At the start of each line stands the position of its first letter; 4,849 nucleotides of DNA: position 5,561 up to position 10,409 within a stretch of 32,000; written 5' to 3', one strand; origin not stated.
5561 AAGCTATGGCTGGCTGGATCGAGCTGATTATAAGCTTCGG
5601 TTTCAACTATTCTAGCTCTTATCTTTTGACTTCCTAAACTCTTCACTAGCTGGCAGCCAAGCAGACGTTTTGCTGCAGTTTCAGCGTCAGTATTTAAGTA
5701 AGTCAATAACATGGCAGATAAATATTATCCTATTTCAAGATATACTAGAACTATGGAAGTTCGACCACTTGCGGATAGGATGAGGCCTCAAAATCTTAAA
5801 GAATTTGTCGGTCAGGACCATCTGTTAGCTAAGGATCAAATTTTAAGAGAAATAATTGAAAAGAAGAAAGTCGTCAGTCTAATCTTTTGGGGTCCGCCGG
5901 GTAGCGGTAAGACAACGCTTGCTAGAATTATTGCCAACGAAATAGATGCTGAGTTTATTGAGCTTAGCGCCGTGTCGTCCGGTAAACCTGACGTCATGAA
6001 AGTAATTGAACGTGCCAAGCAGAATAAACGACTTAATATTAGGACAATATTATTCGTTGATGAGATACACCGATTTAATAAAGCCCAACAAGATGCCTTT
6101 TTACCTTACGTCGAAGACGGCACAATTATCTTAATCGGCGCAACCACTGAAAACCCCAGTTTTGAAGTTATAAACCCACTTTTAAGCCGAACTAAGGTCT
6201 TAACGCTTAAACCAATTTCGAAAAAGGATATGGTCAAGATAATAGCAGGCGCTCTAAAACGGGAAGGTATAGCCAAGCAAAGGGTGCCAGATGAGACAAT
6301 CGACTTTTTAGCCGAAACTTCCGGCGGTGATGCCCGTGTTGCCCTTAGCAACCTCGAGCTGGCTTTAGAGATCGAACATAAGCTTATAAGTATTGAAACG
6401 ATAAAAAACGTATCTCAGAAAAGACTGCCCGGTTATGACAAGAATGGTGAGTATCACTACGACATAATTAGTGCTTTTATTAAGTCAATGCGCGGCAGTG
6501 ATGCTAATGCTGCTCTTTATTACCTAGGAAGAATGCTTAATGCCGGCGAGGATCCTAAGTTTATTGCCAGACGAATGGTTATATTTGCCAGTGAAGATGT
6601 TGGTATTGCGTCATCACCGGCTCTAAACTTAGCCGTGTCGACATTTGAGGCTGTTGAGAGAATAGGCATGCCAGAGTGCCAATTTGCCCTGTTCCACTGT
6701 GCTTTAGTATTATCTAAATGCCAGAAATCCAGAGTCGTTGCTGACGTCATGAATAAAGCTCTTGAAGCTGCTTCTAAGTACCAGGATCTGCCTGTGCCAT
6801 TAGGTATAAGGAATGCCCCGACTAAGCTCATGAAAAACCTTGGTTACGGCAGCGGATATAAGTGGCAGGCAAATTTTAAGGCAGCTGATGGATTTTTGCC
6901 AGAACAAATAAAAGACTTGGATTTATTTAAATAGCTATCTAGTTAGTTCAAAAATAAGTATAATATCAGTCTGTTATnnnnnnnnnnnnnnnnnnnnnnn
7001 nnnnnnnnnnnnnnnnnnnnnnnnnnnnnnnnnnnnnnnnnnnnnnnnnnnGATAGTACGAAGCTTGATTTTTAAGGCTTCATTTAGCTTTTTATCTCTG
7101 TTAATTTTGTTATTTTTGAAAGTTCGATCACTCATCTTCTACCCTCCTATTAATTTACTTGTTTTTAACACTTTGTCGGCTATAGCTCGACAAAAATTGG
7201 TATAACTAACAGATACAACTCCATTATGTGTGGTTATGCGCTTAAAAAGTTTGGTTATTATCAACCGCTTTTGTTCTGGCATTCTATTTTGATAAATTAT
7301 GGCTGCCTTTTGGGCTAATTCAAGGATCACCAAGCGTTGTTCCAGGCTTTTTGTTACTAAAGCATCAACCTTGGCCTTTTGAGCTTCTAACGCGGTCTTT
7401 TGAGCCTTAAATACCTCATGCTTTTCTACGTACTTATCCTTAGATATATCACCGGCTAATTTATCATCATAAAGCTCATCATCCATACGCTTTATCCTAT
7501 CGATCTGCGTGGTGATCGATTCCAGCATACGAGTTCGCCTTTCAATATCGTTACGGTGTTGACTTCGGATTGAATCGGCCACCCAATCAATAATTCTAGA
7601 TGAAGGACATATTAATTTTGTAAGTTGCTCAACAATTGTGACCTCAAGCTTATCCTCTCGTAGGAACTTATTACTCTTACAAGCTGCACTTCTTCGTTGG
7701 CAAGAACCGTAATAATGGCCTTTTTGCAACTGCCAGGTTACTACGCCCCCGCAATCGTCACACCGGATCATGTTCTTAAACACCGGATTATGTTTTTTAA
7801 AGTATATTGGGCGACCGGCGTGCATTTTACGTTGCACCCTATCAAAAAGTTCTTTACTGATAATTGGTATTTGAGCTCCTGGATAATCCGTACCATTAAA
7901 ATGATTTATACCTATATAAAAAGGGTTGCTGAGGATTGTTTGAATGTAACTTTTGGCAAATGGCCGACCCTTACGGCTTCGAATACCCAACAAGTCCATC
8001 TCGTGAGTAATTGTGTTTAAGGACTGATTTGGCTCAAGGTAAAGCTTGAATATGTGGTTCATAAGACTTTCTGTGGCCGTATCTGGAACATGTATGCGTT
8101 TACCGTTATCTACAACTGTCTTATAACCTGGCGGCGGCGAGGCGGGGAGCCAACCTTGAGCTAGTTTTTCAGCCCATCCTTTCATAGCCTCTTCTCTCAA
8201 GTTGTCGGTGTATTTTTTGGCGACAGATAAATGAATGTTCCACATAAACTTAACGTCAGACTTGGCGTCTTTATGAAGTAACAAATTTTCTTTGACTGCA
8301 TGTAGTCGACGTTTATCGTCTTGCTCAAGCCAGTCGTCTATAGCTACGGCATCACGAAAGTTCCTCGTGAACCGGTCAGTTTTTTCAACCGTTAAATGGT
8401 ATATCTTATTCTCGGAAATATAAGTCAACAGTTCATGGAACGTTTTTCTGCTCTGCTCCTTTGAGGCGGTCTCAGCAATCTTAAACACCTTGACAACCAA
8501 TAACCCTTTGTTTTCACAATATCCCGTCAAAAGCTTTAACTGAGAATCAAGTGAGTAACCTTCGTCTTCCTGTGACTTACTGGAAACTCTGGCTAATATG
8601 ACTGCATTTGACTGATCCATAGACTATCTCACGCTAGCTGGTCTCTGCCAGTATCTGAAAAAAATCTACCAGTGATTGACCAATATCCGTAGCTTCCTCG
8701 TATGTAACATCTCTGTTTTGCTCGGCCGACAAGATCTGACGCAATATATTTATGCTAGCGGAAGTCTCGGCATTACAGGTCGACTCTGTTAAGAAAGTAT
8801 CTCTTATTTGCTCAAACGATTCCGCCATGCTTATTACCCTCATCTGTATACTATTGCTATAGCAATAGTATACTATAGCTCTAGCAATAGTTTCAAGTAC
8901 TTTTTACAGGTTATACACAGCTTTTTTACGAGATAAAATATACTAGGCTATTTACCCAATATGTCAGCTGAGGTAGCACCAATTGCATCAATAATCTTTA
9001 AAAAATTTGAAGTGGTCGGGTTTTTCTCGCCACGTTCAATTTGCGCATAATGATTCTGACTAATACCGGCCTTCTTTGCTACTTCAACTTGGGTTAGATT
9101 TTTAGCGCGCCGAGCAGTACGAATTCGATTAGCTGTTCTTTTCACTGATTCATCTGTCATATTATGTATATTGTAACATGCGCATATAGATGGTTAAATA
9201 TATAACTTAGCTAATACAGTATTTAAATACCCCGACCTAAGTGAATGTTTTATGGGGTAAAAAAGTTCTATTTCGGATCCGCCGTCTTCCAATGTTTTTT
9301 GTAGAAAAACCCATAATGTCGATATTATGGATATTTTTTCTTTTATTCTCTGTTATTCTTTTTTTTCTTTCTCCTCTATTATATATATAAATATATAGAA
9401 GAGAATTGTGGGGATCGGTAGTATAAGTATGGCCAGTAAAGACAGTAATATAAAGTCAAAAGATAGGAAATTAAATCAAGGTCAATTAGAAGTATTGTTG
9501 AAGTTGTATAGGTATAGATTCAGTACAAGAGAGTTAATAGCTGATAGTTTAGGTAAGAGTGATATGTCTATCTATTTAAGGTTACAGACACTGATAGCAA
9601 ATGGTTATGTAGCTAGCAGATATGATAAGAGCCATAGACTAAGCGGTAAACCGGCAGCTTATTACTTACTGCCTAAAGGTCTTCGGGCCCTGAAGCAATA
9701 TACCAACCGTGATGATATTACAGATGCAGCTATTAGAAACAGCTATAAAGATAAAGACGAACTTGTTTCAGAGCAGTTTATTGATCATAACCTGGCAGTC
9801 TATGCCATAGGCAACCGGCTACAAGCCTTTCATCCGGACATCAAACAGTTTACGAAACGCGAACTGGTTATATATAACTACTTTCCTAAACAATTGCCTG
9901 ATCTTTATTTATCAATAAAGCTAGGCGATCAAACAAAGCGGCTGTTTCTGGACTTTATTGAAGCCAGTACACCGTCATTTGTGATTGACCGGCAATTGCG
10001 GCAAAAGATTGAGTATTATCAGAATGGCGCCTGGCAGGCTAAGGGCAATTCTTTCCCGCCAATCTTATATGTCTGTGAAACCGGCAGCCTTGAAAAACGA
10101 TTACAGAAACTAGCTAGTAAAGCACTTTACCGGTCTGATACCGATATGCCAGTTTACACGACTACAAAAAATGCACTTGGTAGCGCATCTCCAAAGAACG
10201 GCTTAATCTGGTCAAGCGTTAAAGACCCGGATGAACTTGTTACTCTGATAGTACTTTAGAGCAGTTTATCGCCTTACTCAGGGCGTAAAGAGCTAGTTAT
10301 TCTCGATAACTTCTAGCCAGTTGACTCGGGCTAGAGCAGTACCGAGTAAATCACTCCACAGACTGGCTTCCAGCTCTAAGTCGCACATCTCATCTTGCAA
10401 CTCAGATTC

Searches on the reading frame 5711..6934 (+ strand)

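Call 8: search_protein_families(library=pfam, proteins=[window:5711-6934:+], max_evalue=0.001)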
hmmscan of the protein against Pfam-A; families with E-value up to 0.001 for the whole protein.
window:5711-6934:+ (407 aa): 16 families
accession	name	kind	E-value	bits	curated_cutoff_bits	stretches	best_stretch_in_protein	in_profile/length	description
PF12002.13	MgsA_C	-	4.6e-47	160.5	27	1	262-402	1-144/167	MgsA AAA+ ATPase C terminal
PF16193.11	AAA_assoc_2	-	3.8e-22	78.8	34.3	1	191-261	6-81/81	AAA C-terminal domain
PF00004.35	AAA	-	3.1e-19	70.1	21.2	1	57-162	1-124/131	ATPase family associated with various cellular activities (AAA)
PF05496.18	RuvB_N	-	9.4e-19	68.2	27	1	24-145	1-120/159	Holliday junction DNA helicase RuvB P-loop domain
PF05673.19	DUF815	-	4.5e-06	26.4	23.8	1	26-125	24-121/249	Protein of unknown function (DUF815)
PF07728.20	AAA_5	-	1.6e-05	25.4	22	1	57-147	2-103/139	AAA domain (dynein-related subfamily)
PF13173.12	AAA_14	-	5.2e-05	23.7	27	1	58-172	6-126/129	AAA domain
PF01078.27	Mg_chelatase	-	6.2e-05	22.9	20.3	0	56-90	24-62/207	Magnesium chelatase, subunit ChlI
PF13401.12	AAA_22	-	6.9e-05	23.6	27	0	57-106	8-61/130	AAA domain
PF20720.3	nSTAND3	-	9.2e-05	22.6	27.2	1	46-102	11-64/155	Novel STAND NTPase 3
PF07724.20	AAA_2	-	0.00022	21.7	27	0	53-161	2-106/166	AAA domain (Cdc48 subfamily)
PF06068.19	TIP49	-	0.0003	20.5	23.8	1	29-89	23-87/347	TIP49 P-loop domain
PF00158.32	Sigma54_activat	-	0.00032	20.8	20.2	0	112-148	95-131/168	Sigma-54 interaction domain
PF13604.12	AAA_30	-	0.00036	20.7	27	0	44-146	9-126/191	AAA domain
PF13191.12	AAA_16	-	0.0007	20.6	32.6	0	55-84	25-57/167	AAA ATPase domain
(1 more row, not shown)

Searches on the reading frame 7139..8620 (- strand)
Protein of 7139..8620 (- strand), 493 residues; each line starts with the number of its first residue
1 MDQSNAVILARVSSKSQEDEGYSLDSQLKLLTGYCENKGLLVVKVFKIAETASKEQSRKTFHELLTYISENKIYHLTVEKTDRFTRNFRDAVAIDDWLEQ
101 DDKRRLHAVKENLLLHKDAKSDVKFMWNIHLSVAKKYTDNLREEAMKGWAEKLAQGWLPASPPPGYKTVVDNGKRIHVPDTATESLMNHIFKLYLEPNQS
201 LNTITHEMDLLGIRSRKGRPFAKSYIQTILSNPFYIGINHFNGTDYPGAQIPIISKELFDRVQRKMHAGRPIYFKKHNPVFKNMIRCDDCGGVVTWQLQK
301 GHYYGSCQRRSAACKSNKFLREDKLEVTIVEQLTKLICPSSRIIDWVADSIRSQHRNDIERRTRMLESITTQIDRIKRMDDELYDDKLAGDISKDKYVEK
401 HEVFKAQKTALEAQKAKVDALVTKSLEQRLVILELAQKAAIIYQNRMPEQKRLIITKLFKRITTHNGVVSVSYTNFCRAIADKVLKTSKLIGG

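Call 8: search_protein_families(library=pfam, proteins=[window:7139-8620:-], max_evalue=0.001)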
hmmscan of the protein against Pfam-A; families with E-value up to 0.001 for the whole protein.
window:7139-8620:- (493 aa): 3 families
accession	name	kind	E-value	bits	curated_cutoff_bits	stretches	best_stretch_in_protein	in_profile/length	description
PF00239.26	Resolvase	-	3.2e-18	66.6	23.3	1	6-156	1-143/145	Resolvase, N terminal domain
PF07508.19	Recombinase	-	1.8e-16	60.7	21.1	1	185-266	5-99/102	Recombinase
PF13408.12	Zn_ribbon_recom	-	2.3e-06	28.3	25.3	1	281-333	2-57/58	Recombinase zinc beta ribbon domain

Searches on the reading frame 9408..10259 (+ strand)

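Call 8: search_protein_families(library=pfam, proteins=[window:9408-10259:+], max_evalue=0.001)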
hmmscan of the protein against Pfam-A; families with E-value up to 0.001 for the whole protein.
window:9408-10259:+ (283 aa): 1 family
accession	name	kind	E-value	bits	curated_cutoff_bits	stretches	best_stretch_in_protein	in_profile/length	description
PF13814.12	Replic_Relax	-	2.2e-10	41.4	25.3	1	32-217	3-189/191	Replication-relaxation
